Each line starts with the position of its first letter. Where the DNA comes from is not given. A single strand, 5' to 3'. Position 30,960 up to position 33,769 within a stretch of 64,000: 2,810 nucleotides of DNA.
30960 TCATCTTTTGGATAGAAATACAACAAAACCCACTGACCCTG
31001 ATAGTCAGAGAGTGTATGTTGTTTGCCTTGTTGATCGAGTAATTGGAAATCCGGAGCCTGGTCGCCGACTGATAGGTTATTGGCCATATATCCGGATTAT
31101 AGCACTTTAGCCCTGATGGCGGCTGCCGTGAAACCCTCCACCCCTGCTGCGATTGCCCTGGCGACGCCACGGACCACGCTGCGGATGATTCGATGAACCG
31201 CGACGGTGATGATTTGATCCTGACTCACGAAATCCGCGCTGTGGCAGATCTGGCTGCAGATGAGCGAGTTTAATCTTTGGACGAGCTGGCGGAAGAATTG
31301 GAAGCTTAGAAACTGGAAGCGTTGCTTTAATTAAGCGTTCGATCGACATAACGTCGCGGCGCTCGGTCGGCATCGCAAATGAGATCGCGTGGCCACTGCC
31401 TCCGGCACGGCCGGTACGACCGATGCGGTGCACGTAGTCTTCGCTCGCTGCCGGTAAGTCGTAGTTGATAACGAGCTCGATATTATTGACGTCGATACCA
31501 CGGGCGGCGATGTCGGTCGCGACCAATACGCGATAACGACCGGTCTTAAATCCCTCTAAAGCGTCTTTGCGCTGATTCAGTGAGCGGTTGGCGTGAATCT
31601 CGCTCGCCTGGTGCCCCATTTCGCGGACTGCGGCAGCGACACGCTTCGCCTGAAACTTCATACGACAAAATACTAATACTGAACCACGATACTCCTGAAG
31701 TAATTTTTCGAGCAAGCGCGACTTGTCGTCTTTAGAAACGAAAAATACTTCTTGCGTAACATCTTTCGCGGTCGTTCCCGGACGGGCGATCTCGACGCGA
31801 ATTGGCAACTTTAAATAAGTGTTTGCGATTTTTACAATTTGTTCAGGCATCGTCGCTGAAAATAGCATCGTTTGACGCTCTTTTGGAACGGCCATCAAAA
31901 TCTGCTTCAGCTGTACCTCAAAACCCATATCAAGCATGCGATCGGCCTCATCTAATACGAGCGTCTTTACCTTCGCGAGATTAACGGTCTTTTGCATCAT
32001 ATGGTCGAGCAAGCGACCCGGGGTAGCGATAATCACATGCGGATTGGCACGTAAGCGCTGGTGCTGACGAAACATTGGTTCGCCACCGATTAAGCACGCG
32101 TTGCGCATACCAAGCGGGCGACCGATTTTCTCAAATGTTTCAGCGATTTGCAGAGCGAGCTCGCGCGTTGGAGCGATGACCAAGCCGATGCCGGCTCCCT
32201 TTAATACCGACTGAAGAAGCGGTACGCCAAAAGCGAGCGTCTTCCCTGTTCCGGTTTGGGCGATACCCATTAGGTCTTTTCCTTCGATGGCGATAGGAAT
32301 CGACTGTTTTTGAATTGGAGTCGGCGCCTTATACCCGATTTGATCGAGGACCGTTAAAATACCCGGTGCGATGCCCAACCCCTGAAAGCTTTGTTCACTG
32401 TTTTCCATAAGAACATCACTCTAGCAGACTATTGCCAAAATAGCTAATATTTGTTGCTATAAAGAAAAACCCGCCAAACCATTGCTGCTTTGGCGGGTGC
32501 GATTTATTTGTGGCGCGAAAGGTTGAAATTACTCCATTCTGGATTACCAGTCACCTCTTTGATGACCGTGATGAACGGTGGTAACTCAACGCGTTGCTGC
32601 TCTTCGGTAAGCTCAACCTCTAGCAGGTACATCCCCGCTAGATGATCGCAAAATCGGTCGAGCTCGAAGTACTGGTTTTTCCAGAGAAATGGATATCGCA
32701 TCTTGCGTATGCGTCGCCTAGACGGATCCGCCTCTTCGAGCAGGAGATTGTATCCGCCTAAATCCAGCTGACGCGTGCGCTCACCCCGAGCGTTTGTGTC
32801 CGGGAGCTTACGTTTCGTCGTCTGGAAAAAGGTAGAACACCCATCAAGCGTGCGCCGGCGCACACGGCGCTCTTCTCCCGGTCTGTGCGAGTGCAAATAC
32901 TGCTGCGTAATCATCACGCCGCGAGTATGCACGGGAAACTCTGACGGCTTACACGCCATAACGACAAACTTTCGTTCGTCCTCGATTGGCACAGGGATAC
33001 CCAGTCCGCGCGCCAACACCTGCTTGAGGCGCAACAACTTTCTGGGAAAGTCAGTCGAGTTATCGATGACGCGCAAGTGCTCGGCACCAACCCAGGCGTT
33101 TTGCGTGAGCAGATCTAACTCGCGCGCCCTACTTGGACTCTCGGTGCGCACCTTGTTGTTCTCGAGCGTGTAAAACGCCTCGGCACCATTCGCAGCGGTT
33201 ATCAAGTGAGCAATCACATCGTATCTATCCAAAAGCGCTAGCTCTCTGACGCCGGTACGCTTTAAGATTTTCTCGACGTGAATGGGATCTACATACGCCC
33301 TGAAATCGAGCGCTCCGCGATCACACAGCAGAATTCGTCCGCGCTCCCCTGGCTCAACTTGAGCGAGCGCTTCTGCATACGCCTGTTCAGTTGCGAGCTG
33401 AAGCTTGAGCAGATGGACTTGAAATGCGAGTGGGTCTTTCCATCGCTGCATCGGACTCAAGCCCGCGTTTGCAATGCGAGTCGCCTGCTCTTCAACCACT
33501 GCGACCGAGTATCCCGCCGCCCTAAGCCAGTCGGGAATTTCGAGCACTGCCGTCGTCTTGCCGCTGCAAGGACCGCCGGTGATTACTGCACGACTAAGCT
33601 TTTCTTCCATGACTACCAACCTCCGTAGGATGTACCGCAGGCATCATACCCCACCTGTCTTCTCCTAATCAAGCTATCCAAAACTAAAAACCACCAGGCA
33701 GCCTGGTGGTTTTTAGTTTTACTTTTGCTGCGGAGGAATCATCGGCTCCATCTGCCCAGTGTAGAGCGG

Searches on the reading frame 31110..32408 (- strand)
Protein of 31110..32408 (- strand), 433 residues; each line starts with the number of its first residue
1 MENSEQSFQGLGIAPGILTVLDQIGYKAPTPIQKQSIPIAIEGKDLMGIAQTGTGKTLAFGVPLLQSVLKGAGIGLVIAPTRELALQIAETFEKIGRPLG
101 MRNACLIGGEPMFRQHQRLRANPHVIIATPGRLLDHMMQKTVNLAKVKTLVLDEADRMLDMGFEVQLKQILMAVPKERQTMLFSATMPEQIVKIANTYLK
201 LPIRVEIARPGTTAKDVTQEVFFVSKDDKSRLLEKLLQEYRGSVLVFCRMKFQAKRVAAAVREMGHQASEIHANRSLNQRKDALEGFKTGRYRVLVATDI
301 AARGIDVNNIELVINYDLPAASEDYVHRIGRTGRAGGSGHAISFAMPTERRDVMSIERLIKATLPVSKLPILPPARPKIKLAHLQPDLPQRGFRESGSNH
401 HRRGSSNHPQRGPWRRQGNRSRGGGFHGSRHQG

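Call 57: search_protein_families(library=pfam, proteins=[window:31110-32408:-], max_evalue=0.00001)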
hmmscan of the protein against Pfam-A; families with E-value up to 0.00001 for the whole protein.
window:31110-32408:- (433 aa): 2 families
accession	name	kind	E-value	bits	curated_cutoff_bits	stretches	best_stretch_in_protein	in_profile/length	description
PF00270.35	DEAD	-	2.1e-51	174.4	26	1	30-191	1-164/167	DEAD/DEAH box helicase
PF00271.37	Helicase_C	-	6.7e-29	100.8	23.5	1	229-336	2-110/110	Helicase conserved C-terminal domain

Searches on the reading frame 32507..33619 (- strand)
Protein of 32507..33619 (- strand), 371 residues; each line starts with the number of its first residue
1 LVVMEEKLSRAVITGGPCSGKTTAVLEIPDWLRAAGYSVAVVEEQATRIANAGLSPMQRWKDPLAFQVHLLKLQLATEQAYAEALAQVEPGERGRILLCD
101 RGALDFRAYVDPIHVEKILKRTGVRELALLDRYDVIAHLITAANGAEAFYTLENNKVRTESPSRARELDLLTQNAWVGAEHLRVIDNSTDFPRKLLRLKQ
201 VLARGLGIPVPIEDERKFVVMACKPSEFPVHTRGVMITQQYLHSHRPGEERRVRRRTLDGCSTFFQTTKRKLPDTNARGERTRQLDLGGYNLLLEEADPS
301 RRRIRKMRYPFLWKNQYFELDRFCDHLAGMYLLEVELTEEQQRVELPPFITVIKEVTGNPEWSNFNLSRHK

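Call 57: search_protein_families(library=pfam, proteins=[window:32507-33619:-], max_evalue=0.00001)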
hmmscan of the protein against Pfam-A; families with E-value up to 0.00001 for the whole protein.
window:32507-33619:- (371 aa): 1 family
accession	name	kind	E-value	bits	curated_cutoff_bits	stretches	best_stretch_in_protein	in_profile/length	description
PF13521.12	AAA_28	-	3.3e-18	66.9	27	1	11-193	2-163/164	AAA domain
